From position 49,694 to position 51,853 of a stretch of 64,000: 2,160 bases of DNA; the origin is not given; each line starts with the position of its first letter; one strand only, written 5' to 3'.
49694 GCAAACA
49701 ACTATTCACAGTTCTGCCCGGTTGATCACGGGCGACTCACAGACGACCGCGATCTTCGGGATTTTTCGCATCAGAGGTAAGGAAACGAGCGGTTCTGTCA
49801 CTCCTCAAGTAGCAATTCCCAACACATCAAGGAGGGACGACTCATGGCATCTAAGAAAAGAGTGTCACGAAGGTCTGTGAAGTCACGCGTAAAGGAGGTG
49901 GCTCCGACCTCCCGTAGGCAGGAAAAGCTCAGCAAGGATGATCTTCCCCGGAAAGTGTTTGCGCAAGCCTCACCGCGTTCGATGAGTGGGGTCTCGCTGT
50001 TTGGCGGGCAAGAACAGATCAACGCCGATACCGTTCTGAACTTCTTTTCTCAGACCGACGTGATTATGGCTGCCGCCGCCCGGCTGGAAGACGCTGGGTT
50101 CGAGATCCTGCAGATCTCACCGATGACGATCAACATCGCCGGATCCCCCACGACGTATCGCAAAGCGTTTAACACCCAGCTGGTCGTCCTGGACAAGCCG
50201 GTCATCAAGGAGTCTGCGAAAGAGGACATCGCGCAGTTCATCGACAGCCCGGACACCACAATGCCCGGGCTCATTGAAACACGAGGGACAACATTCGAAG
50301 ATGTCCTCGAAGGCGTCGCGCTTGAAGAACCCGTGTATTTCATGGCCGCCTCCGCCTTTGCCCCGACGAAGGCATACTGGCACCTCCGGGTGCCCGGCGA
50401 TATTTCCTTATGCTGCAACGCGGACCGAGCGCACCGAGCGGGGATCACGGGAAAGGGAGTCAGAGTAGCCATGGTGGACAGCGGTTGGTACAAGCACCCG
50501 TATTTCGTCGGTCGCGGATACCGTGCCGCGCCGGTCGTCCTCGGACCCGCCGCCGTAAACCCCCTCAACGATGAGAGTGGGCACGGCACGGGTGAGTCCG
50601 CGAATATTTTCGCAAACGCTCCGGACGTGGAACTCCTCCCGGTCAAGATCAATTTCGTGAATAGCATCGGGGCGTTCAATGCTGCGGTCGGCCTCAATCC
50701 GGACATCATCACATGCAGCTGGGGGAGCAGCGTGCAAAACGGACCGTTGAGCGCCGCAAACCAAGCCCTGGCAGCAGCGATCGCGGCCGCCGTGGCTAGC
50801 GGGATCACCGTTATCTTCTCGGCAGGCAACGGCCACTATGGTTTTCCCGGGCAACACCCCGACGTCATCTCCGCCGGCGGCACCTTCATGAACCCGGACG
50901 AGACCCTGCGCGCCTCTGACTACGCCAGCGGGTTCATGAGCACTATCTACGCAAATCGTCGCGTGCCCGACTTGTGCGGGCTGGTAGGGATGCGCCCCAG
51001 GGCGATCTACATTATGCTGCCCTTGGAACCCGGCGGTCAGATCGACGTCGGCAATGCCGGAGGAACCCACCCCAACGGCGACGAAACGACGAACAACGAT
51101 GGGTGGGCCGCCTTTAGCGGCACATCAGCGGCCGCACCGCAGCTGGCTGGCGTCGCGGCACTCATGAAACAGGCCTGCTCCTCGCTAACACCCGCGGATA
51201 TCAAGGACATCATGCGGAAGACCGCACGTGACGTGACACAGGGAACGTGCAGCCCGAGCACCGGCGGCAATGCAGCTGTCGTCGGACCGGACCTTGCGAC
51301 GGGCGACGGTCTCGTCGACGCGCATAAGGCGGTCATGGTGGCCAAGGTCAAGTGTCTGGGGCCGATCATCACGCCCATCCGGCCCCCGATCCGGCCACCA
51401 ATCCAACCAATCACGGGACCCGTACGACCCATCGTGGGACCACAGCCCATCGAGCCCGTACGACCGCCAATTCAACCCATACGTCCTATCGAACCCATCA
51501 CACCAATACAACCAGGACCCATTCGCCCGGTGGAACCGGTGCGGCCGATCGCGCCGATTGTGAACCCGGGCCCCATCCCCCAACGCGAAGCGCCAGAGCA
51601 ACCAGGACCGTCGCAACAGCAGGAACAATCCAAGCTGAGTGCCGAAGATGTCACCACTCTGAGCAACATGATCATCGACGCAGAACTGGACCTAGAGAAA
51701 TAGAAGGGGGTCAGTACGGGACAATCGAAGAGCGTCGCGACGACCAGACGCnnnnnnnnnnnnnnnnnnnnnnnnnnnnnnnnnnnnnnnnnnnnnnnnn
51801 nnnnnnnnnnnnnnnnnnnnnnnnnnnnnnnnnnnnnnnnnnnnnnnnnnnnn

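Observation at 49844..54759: Candidate RiPP-like cluster: S8 subtilase with PIxP tail, B12-binding radical SAM enzyme, 126-aa small protein, 2OG-Fe oxygenase-like protein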

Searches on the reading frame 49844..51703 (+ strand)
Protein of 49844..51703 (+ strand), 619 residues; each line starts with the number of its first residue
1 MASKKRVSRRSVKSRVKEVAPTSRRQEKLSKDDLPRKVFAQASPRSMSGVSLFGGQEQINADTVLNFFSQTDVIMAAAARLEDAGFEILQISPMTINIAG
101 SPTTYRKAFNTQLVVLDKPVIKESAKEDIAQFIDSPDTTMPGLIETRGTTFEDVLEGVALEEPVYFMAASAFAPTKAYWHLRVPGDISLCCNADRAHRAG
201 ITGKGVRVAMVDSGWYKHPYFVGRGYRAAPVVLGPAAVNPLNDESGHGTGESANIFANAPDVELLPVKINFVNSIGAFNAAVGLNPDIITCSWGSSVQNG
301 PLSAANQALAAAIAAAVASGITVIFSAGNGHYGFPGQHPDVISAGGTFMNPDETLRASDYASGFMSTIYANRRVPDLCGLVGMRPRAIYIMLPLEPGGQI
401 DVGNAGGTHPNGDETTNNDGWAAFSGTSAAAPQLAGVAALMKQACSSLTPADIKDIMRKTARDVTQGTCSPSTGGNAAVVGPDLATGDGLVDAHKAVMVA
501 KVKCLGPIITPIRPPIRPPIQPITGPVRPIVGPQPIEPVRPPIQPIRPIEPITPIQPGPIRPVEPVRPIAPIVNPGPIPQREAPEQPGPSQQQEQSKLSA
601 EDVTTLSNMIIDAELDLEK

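Call 7: search_protein_families(library=ncbifam, proteins=[window:49844-51703:+], max_evalue=0.01)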
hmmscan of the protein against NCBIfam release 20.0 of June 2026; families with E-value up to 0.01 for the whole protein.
window:49844-51703:+ (619 aa): 4 families
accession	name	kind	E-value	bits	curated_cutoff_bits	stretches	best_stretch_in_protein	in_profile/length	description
TIGR03921.1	T7SS_mycosin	equivalog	8.3e-17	61.3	278.75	2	408-474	210-275/353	type VII secretion-associated serine protease mycosin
NF049966.1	QH_SP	equivalog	1.9e-10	40.5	165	1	207-361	1-157/219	subtilisin-like serine protease QhpE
NF033595.1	denti_PrtP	equivalog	0.00014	20.6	300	1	396-496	417-501/606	dentilisin complex serine proteinase subunit PrtP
TIGR03895.1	protease_PatA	subfamily_domain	0.01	14.6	421.05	0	275-345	47-117/606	PatA/PatG family cyanobactin maturation protease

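Call 8: search_protein_families(library=pfam, proteins=[window:49844-51703:+], max_evalue=0.01)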
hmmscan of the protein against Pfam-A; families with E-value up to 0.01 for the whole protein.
window:49844-51703:+ (619 aa): 1 family
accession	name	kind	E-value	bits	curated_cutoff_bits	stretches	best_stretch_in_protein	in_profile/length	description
PF00082.27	Peptidase_S8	-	7.3e-23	81.7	21.8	1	203-469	1-281/288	Subtilase family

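Call 40: search_solved_structures(query=window:49844-51700:+, max_evalue=0.001)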
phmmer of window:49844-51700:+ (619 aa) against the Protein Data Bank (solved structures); distinct sequences matched with E-value up to 0.001: 69 (the best 60 are shown).
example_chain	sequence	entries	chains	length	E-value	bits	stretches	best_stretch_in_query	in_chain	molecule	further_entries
1dui_A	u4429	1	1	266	1.4e-11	46.9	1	193-347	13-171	PROTEIN (SUBTILISIN BPN')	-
1gnv_A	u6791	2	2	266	1.5e-11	46.8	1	193-347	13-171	SUBTILISIN BPN'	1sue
1gns_A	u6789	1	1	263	2.7e-11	45.9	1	193-347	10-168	SUBTILISIN BPN'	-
1sua_A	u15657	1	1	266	3.1e-11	45.7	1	192-347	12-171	SUBTILISIN BPN'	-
1spb_S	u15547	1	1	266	2.1e-10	43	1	192-347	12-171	SUBTILISIN BPN'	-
1c9j_A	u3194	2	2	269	2.5e-09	39.5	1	184-363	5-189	SERINE PROTEASE | Subtilisin Savinase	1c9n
8jmw_A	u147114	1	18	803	3.5e-09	39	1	191-353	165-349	S8 family serine peptidase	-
1mpt_A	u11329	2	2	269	4e-09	38.8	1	184-363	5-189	M-PROTEASE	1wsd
6ube_S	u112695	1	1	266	4e-09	38.8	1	193-347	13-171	SUBTILISIN BPN'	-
7am6_A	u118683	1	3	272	4.1e-09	38.8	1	193-347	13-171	Subtilisin BPN'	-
7am3_A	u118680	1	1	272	4.2e-09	38.7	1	193-347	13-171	Subtilisin BPN'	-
7am5_A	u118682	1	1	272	4.4e-09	38.7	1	193-347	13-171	Subtilisin BPN'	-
3f49_S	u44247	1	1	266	4.4e-09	38.7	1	193-347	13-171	Subtilisin BPN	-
7am4_A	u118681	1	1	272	4.6e-09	38.6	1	193-347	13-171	Subtilisin BPN'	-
1c9m_A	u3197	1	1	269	5.8e-09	38.3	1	184-363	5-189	SERINE PROTEASE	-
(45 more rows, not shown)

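Call 54: search_protein_families(library=padloc, proteins=[window:49844-51700:+], max_evalue=0.01)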
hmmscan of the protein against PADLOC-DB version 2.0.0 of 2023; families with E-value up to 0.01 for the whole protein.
window:49844-51700:+ (619 aa): 1 family
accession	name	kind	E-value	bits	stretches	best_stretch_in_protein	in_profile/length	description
PDLC03014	subtilase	-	1.6e-09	35.8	1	199-458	167-372/391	-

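Call 66: find_homologous_proteins(query=window:49844-51700:+, max_evalue=1e-30)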
Query window:49844-51700:+ (619 aa): 3196 proteins with E <= 1e-30 among 8000 candidates; the best 120 are listed.
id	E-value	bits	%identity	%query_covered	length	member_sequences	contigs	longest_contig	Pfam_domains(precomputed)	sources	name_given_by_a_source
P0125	0.0e+0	1289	100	93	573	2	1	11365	PF00082.28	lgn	-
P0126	0.0e+0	1027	72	100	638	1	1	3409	PF00082.28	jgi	jgi:Subtilase family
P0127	1.1e-293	994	73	100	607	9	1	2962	PF00082.28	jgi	jgi:subtilisin family serine protease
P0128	1.3e-290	983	72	95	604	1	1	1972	PF00082.28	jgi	-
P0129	1.6e-290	983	71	100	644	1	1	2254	PF00082.28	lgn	-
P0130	6.9e-290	981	73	96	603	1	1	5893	PF00082.28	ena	-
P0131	2.4e-288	976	73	95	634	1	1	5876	PF00082.28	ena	-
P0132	3.2e-288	976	69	100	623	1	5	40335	PF00082.28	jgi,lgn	jgi:subtilisin family serine protease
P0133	1.0e-284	964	70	95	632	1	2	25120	PF00082.28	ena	-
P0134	7.0e-284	961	74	92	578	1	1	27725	PF00082.28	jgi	jgi:hypothetical protein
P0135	5.8e-282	955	67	100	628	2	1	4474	PF00082.28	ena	-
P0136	1.1e-281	954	72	99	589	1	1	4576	PF00082.28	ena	-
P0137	8.5e-281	951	67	100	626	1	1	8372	PF00082.28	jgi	jgi:Subtilase family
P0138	2.2e-280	950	70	100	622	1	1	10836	PF00082.28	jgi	jgi:subtilisin family serine protease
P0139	3.4e-279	946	70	100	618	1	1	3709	PF00082.28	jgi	jgi:hypothetical protein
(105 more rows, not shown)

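Call 76: predict_structure(alignment_id=A5)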
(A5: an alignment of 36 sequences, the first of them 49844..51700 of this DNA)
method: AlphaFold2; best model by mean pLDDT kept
length: 619 residues; sequences in the alignment: 36
mean_pLDDT: 70.0   pTM: 0.74
mean pLDDT of the five models: 70.0, 67.9, 66.5, 62.7, 51.9
residues with pLDDT >= 90: 177; 70-90: 175; 50-70: 88; < 50: 179
segments of 3 or more residues with pLDDT < 50: 1-24, 166-188, 190-194, 391-423, 510-594, 616-619
pLDDT, mean of each block of 10 residues (from residue 1): 34 38 60 88 94 91 95 97 95 93 96 86 63 87 94 96 51 30 39 54 86 69 73 67 58 78 82 75 94 67 90 95 79 79 86 79 79 87 61 44 40 35 57 90 92 96 87 82 90 87 70 42 38 38 39 37 35 36 36 56 86 59
secondary structure, 60 per line:
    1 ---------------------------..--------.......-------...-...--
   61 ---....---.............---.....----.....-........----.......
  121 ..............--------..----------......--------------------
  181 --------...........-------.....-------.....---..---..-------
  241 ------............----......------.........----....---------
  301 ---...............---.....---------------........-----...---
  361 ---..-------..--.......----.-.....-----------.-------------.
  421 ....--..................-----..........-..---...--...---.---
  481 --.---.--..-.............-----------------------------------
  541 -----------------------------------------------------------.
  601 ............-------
elements in order: E38-44 H64-67 H71-83 E87-91 E96-100 H102-109 E114-122 E126-134 E155-160 H189-199 E207-211 H219-223 H247-258 E263-268 H275-283 E288-291 H304-318 E322-326 E342-349 E355-357 E377-383 E390-394 E420-424 H427-444 H450-459 E466-468 H493-505 H600-612
